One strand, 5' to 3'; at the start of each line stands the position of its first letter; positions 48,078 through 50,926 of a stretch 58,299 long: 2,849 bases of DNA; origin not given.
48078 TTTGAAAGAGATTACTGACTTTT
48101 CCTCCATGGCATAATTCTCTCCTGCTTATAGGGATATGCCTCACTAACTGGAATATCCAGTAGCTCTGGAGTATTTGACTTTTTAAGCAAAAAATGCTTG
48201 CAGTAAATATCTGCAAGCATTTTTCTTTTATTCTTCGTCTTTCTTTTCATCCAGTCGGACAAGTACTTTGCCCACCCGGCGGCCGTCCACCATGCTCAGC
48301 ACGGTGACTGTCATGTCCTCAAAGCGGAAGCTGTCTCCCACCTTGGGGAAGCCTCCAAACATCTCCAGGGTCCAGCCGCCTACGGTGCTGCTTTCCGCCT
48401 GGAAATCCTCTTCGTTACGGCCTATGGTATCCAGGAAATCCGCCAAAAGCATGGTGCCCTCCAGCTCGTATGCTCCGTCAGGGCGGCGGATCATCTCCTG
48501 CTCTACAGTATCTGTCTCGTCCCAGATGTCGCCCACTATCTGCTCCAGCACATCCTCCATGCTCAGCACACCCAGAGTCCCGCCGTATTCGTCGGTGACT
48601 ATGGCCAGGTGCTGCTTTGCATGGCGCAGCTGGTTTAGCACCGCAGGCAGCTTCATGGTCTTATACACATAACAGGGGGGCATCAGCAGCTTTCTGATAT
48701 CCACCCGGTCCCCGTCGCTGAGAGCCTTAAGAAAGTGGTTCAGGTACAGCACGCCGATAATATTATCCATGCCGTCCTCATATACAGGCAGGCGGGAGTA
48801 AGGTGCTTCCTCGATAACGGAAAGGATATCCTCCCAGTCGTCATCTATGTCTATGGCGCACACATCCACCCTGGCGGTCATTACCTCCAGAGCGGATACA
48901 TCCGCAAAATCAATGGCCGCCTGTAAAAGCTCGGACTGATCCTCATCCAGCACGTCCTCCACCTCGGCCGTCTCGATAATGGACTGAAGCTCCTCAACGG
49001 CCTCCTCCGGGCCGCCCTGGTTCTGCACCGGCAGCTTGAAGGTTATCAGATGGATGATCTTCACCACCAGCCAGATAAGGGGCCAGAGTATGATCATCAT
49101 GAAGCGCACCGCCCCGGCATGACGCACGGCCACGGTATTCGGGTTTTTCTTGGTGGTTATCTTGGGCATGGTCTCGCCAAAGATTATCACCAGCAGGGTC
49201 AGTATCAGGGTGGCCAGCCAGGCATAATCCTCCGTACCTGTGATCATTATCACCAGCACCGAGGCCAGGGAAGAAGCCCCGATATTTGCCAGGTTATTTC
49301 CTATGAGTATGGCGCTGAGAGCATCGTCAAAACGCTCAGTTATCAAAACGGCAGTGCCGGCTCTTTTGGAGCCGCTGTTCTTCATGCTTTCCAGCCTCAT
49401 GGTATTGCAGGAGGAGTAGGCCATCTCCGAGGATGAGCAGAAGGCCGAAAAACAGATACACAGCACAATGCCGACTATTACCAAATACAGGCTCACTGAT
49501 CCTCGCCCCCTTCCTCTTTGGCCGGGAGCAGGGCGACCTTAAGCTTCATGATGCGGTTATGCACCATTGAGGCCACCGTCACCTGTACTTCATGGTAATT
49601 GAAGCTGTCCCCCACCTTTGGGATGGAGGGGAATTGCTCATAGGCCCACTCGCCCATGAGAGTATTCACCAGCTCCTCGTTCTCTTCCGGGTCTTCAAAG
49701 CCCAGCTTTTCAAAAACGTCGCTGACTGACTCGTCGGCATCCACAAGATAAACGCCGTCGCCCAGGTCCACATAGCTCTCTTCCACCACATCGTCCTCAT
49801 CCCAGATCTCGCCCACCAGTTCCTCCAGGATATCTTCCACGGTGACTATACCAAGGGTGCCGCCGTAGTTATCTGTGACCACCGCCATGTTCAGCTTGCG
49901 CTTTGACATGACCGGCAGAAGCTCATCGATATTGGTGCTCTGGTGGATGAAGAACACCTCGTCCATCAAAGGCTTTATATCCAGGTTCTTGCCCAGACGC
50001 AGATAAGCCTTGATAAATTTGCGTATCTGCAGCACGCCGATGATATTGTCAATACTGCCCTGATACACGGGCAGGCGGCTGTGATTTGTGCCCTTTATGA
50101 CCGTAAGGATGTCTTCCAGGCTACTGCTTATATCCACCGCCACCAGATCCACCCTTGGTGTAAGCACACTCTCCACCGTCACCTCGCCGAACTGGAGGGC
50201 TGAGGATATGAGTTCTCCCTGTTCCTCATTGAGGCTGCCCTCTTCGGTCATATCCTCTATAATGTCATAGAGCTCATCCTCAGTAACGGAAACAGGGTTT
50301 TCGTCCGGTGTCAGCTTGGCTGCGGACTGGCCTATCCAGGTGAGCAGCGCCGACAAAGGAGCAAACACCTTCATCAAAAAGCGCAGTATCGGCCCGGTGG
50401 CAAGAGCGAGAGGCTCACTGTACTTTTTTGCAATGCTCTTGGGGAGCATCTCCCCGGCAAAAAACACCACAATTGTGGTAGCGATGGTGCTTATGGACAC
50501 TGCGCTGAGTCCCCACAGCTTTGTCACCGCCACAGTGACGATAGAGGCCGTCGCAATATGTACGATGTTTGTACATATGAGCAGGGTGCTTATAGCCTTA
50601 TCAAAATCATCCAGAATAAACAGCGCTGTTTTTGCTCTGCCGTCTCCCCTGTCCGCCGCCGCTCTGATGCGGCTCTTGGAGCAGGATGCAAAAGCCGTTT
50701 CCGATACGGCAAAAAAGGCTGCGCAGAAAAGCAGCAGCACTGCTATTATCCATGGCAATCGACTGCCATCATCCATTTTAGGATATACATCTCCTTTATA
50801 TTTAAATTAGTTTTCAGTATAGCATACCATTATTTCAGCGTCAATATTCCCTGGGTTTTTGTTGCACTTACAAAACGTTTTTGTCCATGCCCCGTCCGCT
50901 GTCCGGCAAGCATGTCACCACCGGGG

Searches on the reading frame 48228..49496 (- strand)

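Call 74: search_protein_families(library=pfam, proteins=[window:48228-49496:-], max_evalue=0.00001)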
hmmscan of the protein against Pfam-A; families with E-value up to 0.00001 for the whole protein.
window:48228-49496:- (422 aa): 3 families
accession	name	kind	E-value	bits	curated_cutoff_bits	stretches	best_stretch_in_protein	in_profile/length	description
PF01595.25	CNNM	-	4.4e-42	144.2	28.4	1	10-186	3-180/181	Cyclin M transmembrane N-terminal domain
PF00571.33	CBS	-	1.3e-13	51.5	24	0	205-260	4-56/57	CBS domain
PF03471.22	CorC_HlyC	-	6.4e-13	49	27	1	337-415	2-79/81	Transporter associated domain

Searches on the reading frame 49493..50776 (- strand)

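Call 74: search_protein_families(library=pfam, proteins=[window:49493-50776:-], max_evalue=0.00001)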
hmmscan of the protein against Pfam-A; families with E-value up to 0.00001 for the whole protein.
window:49493-50776:- (427 aa): 3 families
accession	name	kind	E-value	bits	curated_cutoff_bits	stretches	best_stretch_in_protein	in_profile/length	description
PF01595.25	CNNM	-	5e-43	147.3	28.4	1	10-185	1-180/181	Cyclin M transmembrane N-terminal domain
PF00571.33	CBS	-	5.9e-15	55.8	24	1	272-321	7-56/57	CBS domain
PF03471.22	CorC_HlyC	-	3e-12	46.8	27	1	338-416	3-79/81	Transporter associated domain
